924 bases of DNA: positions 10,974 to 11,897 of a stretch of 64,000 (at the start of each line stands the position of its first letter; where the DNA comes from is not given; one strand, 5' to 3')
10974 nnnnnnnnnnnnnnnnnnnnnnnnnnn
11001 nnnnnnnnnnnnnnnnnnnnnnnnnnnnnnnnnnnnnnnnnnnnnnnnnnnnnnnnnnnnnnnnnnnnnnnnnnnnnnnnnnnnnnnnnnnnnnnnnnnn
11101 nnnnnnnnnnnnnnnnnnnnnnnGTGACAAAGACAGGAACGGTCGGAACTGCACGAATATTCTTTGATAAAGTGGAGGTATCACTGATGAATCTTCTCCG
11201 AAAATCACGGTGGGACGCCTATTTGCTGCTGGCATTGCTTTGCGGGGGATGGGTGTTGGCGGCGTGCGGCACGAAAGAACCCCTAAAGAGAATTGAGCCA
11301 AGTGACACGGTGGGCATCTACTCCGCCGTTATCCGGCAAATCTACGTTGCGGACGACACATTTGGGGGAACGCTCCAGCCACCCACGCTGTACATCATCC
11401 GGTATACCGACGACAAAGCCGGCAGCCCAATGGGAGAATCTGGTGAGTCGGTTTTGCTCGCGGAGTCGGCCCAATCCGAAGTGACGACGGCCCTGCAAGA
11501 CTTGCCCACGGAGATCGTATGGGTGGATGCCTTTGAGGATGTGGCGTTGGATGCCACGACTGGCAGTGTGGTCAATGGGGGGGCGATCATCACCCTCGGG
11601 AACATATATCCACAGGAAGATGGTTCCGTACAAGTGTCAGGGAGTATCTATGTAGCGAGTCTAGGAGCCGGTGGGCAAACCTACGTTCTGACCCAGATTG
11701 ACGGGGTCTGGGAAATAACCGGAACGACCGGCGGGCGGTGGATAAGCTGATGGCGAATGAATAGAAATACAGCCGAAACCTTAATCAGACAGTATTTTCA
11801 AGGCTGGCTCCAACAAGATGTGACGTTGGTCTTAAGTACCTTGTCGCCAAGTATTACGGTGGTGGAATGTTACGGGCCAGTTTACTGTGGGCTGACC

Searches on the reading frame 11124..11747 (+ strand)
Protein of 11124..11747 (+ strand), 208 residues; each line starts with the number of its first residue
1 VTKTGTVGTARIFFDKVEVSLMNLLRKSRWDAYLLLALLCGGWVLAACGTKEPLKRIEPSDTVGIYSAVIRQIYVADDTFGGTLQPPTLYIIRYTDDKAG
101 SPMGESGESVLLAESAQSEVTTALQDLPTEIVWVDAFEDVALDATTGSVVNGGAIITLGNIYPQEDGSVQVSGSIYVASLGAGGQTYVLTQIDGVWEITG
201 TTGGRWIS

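Call 55: find_encoding_contigs(protein=window:11124-11747:+, flank=10000, max_places=1)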
Protein window:11124-11747:+ (208 aa): no gene with exactly this product is on record in the collection.
